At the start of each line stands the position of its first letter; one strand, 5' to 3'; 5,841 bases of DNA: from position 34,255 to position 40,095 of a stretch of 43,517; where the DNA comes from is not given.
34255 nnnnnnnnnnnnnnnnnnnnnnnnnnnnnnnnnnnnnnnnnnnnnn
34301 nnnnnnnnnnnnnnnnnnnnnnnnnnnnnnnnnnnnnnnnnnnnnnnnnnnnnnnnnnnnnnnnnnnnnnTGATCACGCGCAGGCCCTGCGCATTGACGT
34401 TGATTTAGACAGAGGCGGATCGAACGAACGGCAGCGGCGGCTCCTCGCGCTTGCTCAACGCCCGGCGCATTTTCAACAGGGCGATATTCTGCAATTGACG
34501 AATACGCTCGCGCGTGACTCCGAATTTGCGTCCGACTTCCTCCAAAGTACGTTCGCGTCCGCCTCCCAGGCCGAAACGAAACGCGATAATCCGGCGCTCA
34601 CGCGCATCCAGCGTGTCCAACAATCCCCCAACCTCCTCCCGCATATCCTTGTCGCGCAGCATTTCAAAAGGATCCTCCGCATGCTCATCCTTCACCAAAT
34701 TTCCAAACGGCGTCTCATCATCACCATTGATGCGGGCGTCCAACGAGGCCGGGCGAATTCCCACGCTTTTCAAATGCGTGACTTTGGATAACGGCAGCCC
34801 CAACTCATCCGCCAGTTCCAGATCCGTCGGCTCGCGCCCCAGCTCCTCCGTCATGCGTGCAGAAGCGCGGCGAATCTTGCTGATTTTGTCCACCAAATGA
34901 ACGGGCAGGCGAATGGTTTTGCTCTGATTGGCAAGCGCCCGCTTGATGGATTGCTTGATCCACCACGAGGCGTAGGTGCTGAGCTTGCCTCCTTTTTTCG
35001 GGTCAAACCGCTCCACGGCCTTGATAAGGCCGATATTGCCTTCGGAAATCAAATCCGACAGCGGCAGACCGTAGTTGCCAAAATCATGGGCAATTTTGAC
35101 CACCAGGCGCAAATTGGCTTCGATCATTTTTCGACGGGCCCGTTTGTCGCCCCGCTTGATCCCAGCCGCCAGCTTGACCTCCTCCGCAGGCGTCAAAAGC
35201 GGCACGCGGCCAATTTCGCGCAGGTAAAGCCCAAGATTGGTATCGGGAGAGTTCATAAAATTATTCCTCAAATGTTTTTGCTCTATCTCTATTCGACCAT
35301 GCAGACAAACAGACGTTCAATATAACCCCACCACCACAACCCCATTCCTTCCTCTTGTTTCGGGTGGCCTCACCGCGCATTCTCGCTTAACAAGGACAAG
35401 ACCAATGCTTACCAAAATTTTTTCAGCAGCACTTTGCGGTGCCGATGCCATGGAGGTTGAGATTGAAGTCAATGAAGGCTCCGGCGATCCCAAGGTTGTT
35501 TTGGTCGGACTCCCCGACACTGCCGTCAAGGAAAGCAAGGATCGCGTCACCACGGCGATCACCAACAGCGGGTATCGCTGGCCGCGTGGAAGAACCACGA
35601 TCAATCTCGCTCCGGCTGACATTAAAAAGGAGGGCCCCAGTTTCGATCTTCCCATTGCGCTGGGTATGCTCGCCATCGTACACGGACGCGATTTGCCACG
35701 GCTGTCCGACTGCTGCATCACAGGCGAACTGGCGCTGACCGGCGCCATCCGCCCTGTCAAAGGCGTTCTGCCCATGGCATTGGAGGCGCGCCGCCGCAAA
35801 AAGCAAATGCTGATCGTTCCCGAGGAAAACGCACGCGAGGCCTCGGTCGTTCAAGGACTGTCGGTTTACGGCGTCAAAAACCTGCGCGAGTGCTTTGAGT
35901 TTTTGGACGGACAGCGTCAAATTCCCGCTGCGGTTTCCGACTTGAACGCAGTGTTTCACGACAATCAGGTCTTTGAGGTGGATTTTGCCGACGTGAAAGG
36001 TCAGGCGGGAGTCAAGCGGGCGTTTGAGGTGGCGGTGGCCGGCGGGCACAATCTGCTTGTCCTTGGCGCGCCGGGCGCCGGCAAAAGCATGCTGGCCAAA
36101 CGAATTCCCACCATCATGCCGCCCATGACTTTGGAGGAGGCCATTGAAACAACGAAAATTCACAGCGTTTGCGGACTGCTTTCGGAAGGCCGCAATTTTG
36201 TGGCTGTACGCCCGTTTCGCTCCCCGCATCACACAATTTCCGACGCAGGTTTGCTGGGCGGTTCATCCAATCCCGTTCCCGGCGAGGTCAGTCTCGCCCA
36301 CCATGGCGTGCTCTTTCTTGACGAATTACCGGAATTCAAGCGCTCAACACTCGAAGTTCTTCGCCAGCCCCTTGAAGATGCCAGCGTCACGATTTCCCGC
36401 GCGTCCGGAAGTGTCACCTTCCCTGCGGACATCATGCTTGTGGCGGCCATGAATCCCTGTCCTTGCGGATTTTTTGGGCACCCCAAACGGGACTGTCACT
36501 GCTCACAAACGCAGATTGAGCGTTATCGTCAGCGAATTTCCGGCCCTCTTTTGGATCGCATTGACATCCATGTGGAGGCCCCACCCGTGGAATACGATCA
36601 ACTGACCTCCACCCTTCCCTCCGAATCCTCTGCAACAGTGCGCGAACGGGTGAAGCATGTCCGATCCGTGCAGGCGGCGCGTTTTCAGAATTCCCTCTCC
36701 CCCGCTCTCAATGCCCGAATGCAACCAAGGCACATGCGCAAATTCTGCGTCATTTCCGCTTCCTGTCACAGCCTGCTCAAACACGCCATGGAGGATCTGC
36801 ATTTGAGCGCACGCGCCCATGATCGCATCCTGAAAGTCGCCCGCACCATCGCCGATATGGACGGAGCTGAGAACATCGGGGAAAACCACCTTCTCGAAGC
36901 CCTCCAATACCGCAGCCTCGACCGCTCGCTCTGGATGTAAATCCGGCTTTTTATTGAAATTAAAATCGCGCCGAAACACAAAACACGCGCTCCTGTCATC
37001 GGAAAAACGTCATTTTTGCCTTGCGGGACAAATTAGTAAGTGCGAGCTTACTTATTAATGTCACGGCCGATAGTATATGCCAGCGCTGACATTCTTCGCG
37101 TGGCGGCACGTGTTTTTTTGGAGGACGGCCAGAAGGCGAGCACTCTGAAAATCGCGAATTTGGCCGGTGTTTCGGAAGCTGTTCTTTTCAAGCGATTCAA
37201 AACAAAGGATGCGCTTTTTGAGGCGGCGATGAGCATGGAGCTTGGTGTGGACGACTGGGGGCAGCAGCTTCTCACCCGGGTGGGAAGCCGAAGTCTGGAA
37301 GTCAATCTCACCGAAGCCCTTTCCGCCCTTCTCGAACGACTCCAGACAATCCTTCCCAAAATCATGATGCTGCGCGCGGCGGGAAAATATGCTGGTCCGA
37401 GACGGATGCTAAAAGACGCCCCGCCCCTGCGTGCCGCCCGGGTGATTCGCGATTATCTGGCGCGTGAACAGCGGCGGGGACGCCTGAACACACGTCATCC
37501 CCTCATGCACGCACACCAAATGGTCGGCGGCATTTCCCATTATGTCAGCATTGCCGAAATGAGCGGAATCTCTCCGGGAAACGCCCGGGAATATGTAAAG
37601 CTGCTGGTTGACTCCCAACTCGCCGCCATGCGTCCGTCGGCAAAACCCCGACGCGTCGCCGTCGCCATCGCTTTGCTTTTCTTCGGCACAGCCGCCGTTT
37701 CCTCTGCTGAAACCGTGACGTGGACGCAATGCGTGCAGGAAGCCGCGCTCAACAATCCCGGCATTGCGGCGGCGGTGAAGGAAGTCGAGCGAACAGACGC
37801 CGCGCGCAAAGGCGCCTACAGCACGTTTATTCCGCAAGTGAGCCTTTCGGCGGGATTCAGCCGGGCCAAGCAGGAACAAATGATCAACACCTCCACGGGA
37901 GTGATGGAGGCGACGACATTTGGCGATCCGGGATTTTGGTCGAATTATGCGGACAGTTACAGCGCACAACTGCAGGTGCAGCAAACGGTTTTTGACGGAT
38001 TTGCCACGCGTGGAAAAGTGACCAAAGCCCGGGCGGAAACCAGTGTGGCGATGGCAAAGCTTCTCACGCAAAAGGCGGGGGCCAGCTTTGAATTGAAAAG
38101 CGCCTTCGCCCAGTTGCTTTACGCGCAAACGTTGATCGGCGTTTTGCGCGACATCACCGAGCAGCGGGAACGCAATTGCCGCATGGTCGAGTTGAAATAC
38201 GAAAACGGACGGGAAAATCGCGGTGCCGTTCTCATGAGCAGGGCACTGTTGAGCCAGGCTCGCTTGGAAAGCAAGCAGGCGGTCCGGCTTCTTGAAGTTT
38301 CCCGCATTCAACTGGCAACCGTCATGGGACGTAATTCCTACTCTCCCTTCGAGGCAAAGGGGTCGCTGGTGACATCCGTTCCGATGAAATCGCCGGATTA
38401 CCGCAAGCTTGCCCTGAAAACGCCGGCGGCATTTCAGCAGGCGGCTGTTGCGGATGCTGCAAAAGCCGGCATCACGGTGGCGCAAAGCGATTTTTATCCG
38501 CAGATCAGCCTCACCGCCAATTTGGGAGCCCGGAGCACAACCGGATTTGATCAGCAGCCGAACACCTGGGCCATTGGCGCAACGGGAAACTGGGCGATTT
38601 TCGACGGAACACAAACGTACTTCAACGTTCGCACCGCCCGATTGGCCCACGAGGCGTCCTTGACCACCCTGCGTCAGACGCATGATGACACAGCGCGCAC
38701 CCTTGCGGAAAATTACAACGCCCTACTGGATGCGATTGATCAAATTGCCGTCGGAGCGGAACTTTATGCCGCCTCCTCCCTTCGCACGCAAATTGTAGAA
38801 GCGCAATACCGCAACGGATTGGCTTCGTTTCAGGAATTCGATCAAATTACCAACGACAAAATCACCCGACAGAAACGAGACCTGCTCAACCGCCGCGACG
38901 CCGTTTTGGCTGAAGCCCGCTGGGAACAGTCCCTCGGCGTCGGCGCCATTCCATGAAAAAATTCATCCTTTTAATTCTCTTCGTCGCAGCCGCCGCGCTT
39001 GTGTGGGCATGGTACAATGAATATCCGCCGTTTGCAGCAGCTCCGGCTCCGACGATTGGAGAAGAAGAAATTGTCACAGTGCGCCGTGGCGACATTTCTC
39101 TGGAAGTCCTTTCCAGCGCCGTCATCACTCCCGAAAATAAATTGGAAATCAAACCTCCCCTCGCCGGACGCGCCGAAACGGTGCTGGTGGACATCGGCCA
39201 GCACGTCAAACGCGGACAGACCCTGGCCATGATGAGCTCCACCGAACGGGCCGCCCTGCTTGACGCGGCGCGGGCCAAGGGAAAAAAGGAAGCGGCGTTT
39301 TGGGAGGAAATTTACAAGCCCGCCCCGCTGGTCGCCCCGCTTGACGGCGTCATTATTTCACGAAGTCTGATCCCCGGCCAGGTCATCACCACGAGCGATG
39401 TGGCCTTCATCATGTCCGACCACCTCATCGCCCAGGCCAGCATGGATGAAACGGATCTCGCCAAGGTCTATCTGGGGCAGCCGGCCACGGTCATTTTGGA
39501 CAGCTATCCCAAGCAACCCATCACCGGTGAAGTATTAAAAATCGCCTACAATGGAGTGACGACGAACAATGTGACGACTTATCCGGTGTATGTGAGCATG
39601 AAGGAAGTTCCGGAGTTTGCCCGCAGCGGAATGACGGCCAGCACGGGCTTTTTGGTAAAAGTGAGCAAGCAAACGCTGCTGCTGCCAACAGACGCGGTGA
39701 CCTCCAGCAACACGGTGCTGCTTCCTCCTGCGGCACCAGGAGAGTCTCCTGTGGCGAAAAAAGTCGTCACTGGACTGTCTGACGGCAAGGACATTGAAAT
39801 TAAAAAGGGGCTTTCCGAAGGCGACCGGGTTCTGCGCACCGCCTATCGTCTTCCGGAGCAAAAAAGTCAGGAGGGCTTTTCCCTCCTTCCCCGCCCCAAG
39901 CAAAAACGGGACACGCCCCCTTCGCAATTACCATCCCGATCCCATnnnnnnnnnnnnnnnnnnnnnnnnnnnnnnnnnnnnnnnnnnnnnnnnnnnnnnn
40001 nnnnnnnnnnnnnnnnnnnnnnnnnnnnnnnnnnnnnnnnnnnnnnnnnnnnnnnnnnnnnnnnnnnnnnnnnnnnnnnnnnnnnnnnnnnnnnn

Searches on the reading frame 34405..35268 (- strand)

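Call 26: search_protein_families(library=pfam, proteins=[window:34405-35268:-], max_evalue=0.0001)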
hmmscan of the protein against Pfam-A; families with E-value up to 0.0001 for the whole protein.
window:34405-35268:- (287 aa): 4 families
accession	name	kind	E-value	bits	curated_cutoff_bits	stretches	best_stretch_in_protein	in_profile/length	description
PF04539.22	Sigma70_r3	-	2.2e-20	73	25.3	1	128-203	2-77/78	Sigma-70 region 3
PF04542.20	Sigma70_r2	-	2.1e-19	69.5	24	1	48-117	1-70/71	Sigma-70 region 2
PF04545.22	Sigma70_r4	-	7.4e-17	61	24.1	1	216-268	1-49/50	Sigma-70, region 4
PF00140.25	Sigma70_r1_2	-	2.8e-13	50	22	1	12-42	3-33/34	Sigma-70 factor, region 1.2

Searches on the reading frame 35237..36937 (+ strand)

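Call 26: search_protein_families(library=pfam, proteins=[window:35237-36937:+], max_evalue=0.0001)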
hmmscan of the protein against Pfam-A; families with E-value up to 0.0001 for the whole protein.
window:35237-36937:+ (567 aa): 7 families
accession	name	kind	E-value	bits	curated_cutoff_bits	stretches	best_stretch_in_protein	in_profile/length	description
PF01078.27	Mg_chelatase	-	2.9e-93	311.4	20.3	1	249-455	1-206/207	Magnesium chelatase, subunit ChlI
PF13541.12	ChlI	-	3.2e-43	146.9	27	1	76-198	1-121/121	Subunit ChlI of Mg-chelatase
PF13335.12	Mg_chelatase_C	-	1.2e-32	112.8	26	1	463-559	2-94/94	Magnesium chelatase, subunit ChlI C-terminal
PF05362.19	Lon_C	-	1.3e-09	38.3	21.1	1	69-203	40-177/205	Lon protease (S16) C-terminal proteolytic domain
PF00493.29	MCM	-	1.8e-08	34.2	23.3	1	349-409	115-175/224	MCM P-loop domain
PF07728.20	AAA_5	-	1.3e-07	32.1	22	1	272-409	1-125/139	AAA domain (dynein-related subfamily)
PF00158.32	Sigma54_activat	-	1.1e-05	25.6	20.2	0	341-406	79-142/168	Sigma-54 interaction domain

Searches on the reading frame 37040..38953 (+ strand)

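Call 26: search_protein_families(library=pfam, proteins=[window:37040-38953:+], max_evalue=0.0001)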
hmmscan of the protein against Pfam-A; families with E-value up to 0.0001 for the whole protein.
window:37040-38953:+ (638 aa): 3 families
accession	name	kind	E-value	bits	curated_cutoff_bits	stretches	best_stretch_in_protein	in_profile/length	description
PF02321.23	OEP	-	2.4e-43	148.6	22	2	230-430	3-187/187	Outer membrane efflux protein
PF00440.29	TetR_N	-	9.9e-09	35.3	24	1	18-63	1-47/47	Bacterial regulatory proteins, tetR family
PF14246.11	TetR_C_7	-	2.3e-05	24.8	22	0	121-193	37-109/119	AefR-like transcriptional repressor, C-terminal domain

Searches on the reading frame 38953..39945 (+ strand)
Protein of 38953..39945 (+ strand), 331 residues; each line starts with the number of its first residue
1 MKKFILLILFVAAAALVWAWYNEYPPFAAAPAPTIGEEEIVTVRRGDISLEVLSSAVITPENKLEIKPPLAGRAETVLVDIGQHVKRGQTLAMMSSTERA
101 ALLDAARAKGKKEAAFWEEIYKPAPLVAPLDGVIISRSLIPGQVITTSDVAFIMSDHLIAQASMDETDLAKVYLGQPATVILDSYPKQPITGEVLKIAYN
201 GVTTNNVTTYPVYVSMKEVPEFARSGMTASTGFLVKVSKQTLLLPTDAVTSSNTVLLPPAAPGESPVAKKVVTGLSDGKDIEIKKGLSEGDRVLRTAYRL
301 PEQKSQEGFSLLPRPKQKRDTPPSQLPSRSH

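Call 26: search_protein_families(library=pfam, proteins=[window:38953-39945:+], max_evalue=0.0001)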
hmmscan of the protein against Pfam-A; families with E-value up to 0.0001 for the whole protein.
window:38953-39945:+ (331 aa): 2 families
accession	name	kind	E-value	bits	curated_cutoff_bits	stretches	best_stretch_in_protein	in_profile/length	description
PF13437.12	HlyD_3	-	4.7e-15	56.7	22.2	1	126-218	2-95/106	HlyD family secretion protein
PF16576.10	HlyD_D23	-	7.3e-12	45.5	30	1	121-197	106-184/214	Barrel-sandwich domain of CusB or HlyD membrane-fusion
